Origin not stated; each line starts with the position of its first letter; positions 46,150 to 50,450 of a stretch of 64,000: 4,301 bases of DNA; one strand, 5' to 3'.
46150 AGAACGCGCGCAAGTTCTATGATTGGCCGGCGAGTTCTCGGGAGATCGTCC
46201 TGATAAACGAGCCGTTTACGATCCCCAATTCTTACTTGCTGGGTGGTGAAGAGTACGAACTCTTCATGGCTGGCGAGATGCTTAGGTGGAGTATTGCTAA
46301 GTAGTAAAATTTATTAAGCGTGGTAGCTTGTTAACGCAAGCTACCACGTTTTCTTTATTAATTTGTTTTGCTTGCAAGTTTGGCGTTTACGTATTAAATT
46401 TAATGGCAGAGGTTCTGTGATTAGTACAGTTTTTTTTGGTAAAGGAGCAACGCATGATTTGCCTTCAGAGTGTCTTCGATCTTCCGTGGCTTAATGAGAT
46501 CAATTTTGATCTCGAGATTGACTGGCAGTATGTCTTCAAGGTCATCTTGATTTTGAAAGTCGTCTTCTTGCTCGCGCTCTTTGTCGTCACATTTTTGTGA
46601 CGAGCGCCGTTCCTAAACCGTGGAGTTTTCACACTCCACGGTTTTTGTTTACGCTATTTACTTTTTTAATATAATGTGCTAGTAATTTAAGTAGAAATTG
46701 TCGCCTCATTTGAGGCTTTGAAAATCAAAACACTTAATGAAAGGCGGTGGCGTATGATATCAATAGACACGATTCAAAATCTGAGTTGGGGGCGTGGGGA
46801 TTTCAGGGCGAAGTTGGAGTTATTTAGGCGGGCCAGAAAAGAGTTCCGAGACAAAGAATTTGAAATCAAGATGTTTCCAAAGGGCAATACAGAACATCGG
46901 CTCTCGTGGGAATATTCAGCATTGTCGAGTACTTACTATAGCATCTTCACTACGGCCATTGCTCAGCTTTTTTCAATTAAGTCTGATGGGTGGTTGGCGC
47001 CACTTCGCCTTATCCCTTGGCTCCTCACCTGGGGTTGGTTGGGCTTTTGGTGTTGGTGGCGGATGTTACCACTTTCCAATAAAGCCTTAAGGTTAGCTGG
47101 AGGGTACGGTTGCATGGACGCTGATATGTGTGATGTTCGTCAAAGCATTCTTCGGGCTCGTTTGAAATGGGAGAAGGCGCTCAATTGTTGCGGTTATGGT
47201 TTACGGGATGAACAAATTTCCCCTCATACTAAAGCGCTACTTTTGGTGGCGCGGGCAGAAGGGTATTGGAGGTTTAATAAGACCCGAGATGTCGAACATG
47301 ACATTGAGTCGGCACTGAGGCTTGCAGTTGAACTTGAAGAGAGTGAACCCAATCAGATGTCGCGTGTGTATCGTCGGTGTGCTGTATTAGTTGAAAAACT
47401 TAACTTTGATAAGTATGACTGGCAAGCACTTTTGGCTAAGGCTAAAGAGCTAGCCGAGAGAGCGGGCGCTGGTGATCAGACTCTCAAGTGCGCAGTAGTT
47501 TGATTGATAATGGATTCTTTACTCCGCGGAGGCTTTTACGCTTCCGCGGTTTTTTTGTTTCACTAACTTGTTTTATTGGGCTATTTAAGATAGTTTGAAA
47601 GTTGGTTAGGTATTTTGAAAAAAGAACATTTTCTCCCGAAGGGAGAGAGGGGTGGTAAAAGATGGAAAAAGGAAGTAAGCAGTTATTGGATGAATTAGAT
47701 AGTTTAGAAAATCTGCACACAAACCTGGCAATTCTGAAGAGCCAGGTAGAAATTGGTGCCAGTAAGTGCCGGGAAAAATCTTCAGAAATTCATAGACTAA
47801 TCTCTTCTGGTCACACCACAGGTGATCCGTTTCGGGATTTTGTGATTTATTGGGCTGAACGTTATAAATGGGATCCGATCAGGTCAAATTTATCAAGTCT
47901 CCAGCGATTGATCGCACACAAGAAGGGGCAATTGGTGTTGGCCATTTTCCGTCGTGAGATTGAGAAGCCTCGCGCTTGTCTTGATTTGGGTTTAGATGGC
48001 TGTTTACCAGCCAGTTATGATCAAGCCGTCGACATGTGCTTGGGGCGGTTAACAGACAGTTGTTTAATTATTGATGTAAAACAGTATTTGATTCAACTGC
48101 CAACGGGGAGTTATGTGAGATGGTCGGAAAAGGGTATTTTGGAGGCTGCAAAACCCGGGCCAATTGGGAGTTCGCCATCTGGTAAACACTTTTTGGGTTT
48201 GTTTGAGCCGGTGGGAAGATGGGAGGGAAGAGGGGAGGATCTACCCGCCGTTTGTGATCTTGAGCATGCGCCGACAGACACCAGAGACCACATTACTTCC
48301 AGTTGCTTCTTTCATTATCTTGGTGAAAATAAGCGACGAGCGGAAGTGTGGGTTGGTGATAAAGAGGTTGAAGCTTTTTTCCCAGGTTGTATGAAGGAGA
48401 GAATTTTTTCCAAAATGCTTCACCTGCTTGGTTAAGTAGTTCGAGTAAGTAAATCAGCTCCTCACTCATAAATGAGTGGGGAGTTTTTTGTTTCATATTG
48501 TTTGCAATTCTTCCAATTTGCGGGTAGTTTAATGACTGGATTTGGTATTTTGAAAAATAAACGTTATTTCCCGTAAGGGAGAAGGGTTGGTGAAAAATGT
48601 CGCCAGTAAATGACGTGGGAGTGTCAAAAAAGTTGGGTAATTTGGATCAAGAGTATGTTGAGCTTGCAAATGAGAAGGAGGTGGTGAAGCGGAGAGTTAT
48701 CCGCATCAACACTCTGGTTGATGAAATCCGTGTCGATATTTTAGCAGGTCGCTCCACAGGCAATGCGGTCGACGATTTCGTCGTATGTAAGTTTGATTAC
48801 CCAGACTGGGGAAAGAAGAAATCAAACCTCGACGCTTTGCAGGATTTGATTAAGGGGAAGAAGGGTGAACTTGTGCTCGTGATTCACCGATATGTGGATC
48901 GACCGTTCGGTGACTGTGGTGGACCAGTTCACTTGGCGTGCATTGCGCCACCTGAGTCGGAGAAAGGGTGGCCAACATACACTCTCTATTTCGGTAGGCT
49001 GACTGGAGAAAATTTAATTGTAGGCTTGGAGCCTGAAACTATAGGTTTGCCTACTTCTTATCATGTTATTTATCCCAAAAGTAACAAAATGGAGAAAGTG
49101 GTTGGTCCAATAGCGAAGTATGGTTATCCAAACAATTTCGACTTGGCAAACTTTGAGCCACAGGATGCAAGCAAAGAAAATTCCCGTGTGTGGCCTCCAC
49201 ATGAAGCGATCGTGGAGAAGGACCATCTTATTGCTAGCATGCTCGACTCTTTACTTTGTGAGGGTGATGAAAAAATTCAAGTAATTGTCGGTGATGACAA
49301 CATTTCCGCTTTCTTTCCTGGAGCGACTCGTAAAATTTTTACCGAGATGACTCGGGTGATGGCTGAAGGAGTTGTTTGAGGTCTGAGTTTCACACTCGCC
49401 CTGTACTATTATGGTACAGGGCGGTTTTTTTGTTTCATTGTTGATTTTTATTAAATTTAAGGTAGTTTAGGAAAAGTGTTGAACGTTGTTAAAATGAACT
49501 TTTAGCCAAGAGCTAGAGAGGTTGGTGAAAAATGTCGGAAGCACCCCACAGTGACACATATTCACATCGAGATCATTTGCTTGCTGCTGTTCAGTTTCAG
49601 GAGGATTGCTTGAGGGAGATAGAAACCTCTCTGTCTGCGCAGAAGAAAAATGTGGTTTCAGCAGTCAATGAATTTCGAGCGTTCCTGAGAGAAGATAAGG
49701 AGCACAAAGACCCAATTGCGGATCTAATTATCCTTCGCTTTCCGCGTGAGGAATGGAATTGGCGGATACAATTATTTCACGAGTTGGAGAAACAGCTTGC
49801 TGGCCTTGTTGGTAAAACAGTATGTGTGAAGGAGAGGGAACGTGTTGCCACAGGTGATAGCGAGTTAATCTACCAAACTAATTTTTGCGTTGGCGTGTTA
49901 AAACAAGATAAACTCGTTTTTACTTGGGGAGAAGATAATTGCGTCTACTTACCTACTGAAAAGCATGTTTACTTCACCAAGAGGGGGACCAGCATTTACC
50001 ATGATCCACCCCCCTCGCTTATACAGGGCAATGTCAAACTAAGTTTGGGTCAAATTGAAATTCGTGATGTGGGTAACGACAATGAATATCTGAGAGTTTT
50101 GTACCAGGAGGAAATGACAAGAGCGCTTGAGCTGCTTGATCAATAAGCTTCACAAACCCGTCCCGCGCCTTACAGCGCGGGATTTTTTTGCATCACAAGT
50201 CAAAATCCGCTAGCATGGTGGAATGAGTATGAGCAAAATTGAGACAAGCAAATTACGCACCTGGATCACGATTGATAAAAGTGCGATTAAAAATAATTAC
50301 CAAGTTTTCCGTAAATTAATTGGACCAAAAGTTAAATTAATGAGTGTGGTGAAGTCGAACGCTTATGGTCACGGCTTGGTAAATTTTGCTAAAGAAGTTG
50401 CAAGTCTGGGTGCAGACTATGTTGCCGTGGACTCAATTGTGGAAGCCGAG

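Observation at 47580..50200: Three tandem monocistronic paralogs (family B) with conserved 5' leaders including a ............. hairpin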

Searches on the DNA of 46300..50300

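Call 96: search_rna_families(source=window, start=46300, end=50300, threshold=evalue, max_evalue=1)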
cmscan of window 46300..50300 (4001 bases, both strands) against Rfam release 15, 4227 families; matches with E-value up to 1: 3.
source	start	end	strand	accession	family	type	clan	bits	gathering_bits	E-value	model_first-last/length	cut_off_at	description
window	47466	47555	+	RF01456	VrrA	Gene; antisense;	-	23.2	50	0.85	1-140/140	no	Vibrio regulatory RNA of OmpA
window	48376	48490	+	RF00021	Spot_42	Gene; sRNA;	-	22.9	80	0.3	1-115/115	no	Spot 42 RNA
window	46611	46732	+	RF01858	RsaF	Gene; sRNA;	-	21.6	60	0.73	1-119/119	no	RNA Staph. aureus F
